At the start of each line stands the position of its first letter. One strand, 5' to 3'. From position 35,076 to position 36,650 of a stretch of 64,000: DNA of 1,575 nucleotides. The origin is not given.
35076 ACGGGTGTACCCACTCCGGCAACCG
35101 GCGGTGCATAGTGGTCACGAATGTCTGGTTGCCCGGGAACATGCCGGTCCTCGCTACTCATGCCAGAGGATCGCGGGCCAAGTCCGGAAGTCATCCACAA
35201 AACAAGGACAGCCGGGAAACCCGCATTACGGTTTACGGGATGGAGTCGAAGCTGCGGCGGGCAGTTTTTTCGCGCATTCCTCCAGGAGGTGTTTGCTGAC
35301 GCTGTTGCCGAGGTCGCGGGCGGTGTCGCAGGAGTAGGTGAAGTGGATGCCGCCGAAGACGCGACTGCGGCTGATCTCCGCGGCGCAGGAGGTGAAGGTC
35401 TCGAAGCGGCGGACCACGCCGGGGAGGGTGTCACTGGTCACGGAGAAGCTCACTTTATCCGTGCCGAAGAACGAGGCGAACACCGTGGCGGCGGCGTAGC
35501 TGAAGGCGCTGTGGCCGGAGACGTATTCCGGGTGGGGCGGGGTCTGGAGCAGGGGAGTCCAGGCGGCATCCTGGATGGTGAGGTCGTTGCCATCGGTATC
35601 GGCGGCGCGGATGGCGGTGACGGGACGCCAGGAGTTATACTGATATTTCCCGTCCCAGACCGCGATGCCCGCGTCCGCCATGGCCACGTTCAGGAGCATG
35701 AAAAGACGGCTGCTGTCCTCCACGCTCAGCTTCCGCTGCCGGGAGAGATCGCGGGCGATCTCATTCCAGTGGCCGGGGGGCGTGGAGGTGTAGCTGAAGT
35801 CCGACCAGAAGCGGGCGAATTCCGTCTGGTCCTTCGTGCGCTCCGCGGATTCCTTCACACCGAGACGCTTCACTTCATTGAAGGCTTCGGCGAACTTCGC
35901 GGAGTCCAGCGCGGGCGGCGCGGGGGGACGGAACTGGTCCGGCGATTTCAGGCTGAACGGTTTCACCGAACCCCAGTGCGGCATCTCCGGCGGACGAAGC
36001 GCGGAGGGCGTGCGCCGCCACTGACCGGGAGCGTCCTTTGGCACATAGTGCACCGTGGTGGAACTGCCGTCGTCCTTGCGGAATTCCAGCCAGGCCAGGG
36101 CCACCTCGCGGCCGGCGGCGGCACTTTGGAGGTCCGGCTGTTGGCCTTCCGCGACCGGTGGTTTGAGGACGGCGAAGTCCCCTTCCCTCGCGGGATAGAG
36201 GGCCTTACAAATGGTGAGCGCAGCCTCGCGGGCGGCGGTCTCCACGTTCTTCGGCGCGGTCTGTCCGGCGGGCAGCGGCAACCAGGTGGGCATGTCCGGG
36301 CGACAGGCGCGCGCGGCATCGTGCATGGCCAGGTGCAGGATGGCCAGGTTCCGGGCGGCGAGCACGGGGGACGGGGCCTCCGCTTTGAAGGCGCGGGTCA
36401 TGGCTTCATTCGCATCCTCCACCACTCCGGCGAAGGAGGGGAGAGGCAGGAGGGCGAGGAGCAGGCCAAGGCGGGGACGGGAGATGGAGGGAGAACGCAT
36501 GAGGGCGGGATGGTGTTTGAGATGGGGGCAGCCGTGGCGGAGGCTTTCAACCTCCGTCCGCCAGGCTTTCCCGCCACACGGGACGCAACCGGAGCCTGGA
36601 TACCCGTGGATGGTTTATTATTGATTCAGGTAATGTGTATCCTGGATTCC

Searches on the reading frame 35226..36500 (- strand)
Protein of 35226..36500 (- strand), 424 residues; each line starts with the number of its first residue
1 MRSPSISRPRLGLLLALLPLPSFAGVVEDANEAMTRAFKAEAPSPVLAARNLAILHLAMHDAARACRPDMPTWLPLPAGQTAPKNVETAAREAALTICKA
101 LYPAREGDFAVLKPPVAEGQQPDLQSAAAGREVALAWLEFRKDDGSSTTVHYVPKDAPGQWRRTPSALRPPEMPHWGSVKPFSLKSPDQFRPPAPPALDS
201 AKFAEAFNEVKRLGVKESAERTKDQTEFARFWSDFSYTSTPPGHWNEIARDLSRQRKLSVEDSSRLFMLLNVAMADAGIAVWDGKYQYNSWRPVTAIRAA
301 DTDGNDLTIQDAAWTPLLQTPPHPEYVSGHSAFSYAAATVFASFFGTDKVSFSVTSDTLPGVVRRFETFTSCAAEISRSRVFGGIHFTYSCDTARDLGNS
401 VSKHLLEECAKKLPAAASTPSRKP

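Call 63: search_protein_families(library=pfam, proteins=[window:35226-36500:-], max_evalue=0.01)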
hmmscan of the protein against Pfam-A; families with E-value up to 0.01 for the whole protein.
window:35226-36500:- (424 aa): 3 families
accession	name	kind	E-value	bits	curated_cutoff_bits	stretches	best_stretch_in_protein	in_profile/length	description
PF01569.27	PAP2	-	2.5e-08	34.2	27.2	1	268-388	3-104/130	PAP2 superfamily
PF22778.2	VCPO_2nd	-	1.1e-07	32.5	27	1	266-399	2-157/177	VCPO second helical-bundle domain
PF17897.7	VCPO_N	-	0.00015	22.1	29.3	1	35-102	29-106/216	Vanadium chloroperoxidase N-terminal domain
